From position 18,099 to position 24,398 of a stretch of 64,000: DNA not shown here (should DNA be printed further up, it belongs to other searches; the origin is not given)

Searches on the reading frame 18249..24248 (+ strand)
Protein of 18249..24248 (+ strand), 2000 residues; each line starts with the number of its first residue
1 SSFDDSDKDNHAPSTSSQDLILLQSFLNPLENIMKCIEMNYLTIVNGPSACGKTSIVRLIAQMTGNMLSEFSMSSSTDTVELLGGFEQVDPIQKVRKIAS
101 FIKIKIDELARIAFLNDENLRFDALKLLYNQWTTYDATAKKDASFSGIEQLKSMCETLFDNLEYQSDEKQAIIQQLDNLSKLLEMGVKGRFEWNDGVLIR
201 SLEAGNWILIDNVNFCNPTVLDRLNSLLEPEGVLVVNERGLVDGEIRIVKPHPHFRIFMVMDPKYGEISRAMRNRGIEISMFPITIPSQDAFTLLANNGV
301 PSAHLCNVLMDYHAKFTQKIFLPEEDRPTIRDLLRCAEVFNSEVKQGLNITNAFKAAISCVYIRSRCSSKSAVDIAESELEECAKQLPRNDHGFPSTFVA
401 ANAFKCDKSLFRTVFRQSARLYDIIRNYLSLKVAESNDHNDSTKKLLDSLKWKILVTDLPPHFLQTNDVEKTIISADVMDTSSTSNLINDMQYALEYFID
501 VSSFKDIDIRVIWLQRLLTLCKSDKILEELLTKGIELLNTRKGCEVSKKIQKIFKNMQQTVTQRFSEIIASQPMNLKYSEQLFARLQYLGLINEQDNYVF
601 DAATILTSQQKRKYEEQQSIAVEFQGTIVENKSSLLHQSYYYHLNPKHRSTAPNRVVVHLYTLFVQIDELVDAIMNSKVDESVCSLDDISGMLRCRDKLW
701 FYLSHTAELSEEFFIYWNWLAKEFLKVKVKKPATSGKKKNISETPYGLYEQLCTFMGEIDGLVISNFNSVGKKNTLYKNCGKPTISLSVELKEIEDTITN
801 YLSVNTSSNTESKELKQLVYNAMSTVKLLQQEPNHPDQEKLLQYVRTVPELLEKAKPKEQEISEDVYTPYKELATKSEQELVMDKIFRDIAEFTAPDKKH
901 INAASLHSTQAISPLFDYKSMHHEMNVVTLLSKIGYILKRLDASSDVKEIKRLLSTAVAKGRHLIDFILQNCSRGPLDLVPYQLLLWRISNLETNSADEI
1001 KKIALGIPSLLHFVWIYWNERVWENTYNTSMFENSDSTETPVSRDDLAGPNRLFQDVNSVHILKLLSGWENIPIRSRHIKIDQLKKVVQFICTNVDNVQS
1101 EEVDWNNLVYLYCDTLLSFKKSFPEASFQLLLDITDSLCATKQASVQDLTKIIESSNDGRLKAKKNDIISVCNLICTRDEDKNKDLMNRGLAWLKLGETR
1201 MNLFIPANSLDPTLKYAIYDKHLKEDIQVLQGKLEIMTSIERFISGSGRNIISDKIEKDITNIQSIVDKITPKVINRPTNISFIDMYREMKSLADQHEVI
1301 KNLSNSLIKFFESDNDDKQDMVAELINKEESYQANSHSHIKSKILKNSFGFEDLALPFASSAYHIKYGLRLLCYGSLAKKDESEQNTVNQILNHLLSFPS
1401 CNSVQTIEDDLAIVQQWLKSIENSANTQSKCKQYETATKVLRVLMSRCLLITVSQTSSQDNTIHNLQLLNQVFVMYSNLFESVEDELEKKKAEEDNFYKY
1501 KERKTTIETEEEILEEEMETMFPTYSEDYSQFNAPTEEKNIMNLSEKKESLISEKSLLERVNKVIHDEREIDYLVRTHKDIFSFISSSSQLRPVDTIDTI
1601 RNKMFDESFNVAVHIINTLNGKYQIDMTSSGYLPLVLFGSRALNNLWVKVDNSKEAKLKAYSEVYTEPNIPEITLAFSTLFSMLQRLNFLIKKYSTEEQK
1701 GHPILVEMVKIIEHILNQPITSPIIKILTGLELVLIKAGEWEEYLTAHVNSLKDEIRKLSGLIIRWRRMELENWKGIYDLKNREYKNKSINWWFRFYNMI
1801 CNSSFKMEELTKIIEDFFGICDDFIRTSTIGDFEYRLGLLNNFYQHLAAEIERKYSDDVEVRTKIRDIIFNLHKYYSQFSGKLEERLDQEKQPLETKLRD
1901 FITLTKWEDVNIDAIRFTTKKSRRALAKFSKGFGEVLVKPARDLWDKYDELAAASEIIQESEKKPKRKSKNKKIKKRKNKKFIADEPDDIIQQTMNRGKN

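Call 77: search_protein_families(library=pfam, proteins=[window:18249-24248:+], max_evalue=0.00001)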
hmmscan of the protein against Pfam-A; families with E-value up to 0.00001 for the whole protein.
window:18249-24248:+ (2000 aa): 1 family
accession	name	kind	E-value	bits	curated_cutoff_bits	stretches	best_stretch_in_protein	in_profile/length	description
PF07728.20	AAA_5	-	3.9e-12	46.8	22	1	183-273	46-136/139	AAA domain (dynein-related subfamily)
